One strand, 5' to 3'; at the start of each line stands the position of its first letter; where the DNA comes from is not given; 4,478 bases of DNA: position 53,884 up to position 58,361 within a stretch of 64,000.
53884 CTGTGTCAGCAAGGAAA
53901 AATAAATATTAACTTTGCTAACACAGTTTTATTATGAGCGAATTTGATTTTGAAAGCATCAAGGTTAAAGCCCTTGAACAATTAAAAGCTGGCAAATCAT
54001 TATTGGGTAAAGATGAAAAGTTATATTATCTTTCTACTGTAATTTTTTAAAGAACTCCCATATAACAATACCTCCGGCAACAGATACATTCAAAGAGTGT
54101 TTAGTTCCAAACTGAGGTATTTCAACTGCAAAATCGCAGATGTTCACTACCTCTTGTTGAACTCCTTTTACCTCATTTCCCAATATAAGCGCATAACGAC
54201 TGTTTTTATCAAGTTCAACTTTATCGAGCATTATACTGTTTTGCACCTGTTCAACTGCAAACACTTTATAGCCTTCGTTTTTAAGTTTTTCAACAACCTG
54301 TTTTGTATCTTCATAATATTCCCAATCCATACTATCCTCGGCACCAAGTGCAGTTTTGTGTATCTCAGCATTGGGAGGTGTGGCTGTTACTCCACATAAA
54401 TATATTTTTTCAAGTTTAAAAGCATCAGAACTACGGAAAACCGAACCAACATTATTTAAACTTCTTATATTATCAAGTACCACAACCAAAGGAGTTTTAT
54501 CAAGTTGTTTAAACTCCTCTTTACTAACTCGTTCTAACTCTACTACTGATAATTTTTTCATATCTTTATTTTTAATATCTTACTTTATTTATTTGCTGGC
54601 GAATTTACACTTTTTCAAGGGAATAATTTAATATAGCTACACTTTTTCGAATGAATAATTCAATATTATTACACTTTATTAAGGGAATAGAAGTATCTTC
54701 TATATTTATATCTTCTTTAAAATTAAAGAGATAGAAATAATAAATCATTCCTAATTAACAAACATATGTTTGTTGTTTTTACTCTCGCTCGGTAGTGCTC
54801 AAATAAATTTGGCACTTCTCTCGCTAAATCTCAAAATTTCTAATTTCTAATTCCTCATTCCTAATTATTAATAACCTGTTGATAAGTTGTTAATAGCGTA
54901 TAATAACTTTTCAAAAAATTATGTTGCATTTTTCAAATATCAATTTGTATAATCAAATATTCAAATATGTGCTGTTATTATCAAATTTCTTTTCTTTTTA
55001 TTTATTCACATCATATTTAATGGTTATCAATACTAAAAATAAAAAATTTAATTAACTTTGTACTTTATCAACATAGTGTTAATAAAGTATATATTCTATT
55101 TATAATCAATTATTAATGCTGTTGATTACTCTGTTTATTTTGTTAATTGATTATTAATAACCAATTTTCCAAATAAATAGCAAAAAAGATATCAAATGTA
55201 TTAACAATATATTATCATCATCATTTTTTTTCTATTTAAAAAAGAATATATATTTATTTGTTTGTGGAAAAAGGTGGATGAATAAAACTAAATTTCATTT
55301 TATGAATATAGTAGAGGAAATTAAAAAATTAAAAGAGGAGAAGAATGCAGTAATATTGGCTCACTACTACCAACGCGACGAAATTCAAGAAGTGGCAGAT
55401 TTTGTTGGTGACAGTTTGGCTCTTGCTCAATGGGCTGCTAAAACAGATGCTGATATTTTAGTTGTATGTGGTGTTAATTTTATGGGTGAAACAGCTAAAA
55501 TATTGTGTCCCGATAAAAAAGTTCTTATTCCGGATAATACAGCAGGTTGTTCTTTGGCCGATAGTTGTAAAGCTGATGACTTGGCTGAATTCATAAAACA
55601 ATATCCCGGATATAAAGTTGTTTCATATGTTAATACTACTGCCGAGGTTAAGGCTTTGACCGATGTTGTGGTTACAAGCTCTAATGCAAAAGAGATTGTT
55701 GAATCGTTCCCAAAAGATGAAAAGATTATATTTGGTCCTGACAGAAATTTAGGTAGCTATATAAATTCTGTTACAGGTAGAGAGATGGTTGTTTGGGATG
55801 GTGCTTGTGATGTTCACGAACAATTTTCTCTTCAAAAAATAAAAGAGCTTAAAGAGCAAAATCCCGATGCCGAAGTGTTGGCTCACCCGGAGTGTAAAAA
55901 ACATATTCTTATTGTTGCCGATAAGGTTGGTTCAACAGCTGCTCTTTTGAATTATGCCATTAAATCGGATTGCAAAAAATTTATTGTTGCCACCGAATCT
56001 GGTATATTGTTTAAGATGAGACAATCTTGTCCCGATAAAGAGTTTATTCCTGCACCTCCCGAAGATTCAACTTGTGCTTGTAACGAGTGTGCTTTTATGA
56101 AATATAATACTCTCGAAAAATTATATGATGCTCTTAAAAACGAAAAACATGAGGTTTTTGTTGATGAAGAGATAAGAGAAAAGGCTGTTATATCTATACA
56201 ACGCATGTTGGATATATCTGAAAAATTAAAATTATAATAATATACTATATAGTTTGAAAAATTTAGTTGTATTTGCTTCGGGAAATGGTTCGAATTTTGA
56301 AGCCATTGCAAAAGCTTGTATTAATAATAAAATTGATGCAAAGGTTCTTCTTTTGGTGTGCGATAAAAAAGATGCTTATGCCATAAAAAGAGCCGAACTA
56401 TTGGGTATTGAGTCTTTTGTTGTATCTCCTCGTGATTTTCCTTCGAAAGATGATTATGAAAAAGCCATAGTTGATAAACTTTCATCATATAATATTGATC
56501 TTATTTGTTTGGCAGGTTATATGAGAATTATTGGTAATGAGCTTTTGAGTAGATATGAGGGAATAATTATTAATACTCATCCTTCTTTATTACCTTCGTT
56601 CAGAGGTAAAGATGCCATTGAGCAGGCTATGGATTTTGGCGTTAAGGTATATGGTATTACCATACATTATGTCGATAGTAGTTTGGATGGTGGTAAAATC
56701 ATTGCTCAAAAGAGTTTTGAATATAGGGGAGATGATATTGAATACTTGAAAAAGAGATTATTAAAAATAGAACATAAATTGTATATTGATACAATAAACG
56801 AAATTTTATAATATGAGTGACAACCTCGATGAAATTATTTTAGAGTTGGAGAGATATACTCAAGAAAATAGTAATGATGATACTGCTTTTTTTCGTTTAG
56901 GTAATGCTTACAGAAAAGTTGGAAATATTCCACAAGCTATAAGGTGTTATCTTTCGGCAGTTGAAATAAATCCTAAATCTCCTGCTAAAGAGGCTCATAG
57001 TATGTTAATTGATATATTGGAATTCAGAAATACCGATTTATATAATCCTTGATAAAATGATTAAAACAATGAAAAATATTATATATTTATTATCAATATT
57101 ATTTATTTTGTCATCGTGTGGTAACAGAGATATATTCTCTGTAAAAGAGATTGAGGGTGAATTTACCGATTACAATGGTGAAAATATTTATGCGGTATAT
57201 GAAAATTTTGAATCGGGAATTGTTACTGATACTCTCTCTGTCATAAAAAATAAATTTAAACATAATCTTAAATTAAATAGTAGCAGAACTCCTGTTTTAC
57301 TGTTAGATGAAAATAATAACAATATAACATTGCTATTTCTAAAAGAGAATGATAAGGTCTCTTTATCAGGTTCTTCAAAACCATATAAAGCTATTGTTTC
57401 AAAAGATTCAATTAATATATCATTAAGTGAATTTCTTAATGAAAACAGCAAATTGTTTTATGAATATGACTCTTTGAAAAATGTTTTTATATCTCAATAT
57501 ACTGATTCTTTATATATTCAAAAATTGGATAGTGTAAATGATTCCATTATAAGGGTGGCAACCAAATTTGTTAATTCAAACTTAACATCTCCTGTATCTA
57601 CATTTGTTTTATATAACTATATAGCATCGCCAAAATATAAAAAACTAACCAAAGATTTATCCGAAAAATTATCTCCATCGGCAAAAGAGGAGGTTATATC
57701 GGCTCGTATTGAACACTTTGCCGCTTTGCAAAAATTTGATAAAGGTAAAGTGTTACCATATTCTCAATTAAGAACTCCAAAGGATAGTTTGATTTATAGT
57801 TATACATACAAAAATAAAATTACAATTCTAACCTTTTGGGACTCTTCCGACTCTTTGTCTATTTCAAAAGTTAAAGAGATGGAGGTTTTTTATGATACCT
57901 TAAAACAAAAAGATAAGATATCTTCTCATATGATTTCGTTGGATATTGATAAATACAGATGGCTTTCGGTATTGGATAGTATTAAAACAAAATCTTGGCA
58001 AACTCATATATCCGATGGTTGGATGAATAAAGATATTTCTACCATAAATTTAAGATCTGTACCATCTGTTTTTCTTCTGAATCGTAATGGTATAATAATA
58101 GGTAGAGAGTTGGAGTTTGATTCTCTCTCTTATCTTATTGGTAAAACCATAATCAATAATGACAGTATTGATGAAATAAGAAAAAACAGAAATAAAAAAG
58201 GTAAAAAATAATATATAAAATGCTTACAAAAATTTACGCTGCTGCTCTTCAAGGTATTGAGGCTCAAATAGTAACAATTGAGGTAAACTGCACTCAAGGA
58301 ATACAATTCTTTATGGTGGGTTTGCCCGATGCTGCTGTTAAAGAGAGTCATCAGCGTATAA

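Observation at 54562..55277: Candidate oriC: strand-composition polarity flips across a 716-bp repeat-dense AT-rich gap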

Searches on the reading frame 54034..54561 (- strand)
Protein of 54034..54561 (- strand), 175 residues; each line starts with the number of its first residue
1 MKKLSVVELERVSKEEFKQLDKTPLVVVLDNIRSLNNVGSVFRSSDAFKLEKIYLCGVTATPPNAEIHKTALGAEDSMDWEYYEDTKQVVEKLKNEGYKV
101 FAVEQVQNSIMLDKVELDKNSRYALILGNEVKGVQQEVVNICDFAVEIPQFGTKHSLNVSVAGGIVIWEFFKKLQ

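Call 5: search_protein_families(library=pfam, proteins=[window:54034-54561:-])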
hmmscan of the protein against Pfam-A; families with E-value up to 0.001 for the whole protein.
window:54034-54561:- (175 aa): 1 family
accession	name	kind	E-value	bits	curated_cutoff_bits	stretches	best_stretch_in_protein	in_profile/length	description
PF00588.24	SpoU_methylase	-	5.7e-37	127.4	29.7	1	25-167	2-141/142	SpoU rRNA Methylase family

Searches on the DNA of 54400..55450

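Call 29: search_rna_families(source=window, start=54400, end=55450, threshold=evalue, max_evalue=1)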
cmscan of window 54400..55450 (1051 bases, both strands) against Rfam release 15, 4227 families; matches with E-value up to 1: 0.
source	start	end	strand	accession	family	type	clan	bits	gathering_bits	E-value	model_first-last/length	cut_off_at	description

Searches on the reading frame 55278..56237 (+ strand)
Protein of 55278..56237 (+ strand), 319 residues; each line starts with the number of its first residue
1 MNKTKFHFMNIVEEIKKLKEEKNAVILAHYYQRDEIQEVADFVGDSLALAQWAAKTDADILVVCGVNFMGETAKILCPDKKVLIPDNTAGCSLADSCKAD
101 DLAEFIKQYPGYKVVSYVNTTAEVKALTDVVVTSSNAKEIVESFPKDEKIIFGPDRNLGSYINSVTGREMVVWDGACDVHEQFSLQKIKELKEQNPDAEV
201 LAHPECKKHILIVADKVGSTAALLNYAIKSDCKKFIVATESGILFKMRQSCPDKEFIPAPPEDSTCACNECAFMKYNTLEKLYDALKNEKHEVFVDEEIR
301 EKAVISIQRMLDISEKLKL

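Call 5: search_protein_families(library=pfam, proteins=[window:55278-56237:+])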
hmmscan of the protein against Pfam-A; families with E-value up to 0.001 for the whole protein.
window:55278-56237:+ (319 aa): 1 family
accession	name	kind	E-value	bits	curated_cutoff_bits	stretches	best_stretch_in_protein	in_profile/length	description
PF02445.21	NadA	-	4.9e-125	417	27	1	13-312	1-295/295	Quinolinate synthetase A protein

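Call 8: find_encoding_contigs(protein=window:55278-56237:+, flank=10000, max_places=10)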
Protein window:55278-56237:+ (319 aa): 10 contigs read that carry it; 3 places shown.
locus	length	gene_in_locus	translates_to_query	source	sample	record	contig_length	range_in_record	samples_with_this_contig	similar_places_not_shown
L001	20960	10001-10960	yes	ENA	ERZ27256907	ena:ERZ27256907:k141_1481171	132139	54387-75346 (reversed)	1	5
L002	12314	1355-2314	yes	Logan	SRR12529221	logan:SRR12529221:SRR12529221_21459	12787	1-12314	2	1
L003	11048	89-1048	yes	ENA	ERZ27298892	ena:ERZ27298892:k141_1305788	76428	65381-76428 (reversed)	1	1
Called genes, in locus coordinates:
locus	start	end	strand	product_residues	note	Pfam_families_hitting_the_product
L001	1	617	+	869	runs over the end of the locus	PF01624:MutS_I, PF05188:MutS_II, PF05192:MutS_III, PF05190:MutS_IV, PF00488:MutS_V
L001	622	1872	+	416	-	PF01136:Peptidase_U32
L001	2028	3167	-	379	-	PF07714:PK_Tyr_Ser-Thr, PF00069:Pkinase, PF03109:ABC1 (weak), PF06293:Kdo (weak), PF01636:APH (faint)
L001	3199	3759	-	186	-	-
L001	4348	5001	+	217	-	-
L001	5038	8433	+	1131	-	PF09479:Flg_new (faint), PF18998:Flg_new_2, PF07603:Lcl_C (faint)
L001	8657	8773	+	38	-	-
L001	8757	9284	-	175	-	PF00588:SpoU_methylase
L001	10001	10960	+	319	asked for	PF02445:NadA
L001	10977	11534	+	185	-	PF00551:Formyl_trans_N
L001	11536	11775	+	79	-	PF13424:TPR_12 (faint), PF00515:TPR_1, PF07719:TPR_2 (weak), PF13414:TPR_11 (weak)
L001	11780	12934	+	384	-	-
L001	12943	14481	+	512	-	PF13541:ChlI, PF00493:MCM (weak), PF01078:Mg_chelatase, PF07728:AAA_5, PF13335:Mg_chelatase_C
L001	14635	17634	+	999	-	PF09976:TPR_21 (faint), PF12895:ANAPC3 (faint), PF21545:T7SS_EccA1_N (faint), PF00515:TPR_1 (faint), PF07719:TPR_2 (faint), PF13174:TPR_6 (faint), PF13176:TPR_7 (faint), PF13181:TPR_8 (faint), +5 more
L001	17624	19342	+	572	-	-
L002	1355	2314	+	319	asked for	PF02445:NadA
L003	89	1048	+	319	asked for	PF02445:NadA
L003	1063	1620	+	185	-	PF00551:Formyl_trans_N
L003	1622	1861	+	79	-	PF13424:TPR_12 (faint), PF00515:TPR_1, PF07719:TPR_2 (weak), PF13414:TPR_11 (weak)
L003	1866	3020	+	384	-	-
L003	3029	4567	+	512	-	PF13541:ChlI, PF00493:MCM (faint), PF01078:Mg_chelatase, PF07728:AAA_5, PF13335:Mg_chelatase_C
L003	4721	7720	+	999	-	PF09976:TPR_21 (faint), PF12895:ANAPC3 (faint), PF23914:TPR_CcmH_CycH (faint), PF00515:TPR_1 (faint), PF07719:TPR_2 (faint), PF13174:TPR_6 (faint), PF13176:TPR_7 (faint), PF13181:TPR_8 (faint), +4 more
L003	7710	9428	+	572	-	-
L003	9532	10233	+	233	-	PF13568:OMP_b-brl_2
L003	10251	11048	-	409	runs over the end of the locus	PF07670:Gate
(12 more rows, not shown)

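Call 9: find_related_loci(query=window:55278-56237:+, collection=genome_contigs, flank=10000)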
Query window:55278-56237:+ (319 aa) in genome_contigs; peptide patterns used: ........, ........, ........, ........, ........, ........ (x = any residue, [..] = any of these).
599 stretches matched a pattern (row limit reached: there are more); 542 encode a relative of the query (tblastn E <= 1e-3); the best 80 are kept; 80 distinct loci.
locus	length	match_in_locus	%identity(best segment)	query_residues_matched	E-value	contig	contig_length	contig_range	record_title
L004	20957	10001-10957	99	1-319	0e+0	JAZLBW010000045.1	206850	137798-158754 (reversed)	MAG: Candidatus Caccoplasma sp. isolate T1900045056_TC20190049.MAGScoT_cleanbin_000001 SGB_4556_k141_3290236, whole geno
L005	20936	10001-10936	95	8-319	0e+0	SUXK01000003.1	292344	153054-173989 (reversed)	MAG: Bacteroidales bacterium isolate SIG122 NODE_326_length_292344_cov_12.844331, whole genome shotgun sequence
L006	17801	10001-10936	95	8-319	0e+0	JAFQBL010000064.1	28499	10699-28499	MAG: Bacteroidales bacterium isolate RGIG1667 Goat_Cecum-1__c236437, whole genome shotgun sequence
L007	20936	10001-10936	94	8-319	0e+0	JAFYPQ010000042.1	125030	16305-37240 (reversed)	MAG: Bacteroidales bacterium isolate RGIG7307 Water_buffalos_Cecum-4__c733843, whole genome shotgun sequence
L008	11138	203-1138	75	8-319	2e-162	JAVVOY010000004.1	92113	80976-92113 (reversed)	MAG: Bacteroidales bacterium isolate CGS10Y1-bin18 NODE_4_length_92113_cov_4.735115, whole genome shotgun sequence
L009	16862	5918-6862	75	5-319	3e-159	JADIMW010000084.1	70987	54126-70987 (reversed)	MAG: Candidatus Caccoplasma merdipullorum isolate G3-4614 G3M40__C320491_L70987_SRR9113688, whole genome shotgun sequenc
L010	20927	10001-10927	73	11-319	7e-159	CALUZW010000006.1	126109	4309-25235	MAG: uncultured Bacteroidales bacterium isolate BRZ_AF__bin46 genome assembly, contig: BRZ_AF__NODE_249_length_126109_co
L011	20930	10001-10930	74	10-319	3e-158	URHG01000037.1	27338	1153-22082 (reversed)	uncultured Porphyromonadaceae bacterium isolate UMGS999 genome assembly, contig: NODE_1069_length_27338_cov_4.297621, wh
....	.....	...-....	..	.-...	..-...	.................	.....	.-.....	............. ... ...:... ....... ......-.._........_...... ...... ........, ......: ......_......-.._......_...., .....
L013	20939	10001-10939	73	8-319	3e-156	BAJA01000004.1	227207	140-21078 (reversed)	Bacteroides nordii WAL 11050 = JCM 12987 DNA, contig: JCM12987.contig00004, whole genome shotgun sequence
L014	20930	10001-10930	73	10-319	6e-156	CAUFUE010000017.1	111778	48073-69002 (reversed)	MAG TPA_asm: uncultured Bacteroides sp. isolate SRR13494517_bin.9_MetaWRAP_v1.3_MAG genome assembly, contig: ERZ19211354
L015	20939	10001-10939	72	8-319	5e-156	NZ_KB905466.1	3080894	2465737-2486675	Bacteroides salyersiae WAL 10018 = DSM 18765 = JCM 12988 strain DSM 18765 acAqE-supercont1.1, whole genome shotgun seque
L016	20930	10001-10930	72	10-319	5e-156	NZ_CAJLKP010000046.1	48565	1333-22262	MAG: uncultured Bacteroides sp. isolate ERR321312-bin.11, whole genome shotgun sequence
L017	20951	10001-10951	71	4-319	7e-156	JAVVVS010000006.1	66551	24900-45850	MAG: Bacteroides sp. isolate CGS10Y2-bin84 NODE_351_length_66551_cov_12.392129, whole genome shotgun sequence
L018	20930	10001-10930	71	10-319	1e-155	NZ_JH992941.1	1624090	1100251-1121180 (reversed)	Bacteroides oleiciplenus YIT 12058 supercont1.2, whole genome shotgun sequence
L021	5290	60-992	73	9-319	4e-157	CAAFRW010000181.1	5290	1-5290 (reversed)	MAG TPA_asm: Bacteroidaceae bacterium, isolate HGM04785, WGS project CAAFRW010000000 data, contig: SRS294937_16_k89_5393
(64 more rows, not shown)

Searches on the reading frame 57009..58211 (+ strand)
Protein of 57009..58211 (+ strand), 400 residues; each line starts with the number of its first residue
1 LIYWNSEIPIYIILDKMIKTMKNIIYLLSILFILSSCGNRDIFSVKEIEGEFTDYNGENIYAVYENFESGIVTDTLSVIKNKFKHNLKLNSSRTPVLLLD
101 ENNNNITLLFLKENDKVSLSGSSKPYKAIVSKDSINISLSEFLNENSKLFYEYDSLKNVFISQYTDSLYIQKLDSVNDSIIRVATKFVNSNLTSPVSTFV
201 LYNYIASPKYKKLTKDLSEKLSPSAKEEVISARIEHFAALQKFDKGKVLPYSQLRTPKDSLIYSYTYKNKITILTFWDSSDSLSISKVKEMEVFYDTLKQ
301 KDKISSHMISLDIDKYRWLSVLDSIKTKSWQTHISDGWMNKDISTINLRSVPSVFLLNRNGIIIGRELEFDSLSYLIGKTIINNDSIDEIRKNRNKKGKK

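Call 5: search_protein_families(library=pfam, proteins=[window:57009-58211:+])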
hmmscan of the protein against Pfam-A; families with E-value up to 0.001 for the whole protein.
window:57009-58211:+ (400 aa): 2 families
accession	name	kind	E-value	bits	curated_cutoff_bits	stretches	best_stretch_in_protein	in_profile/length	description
PF13905.12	Thioredoxin_8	-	5.4e-06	27.1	27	1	269-362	1-93/94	Thioredoxin-like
PF14289.11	DUF4369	-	3.7e-05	24.6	25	1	48-124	3-77/91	Domain of unknown function (DUF4369)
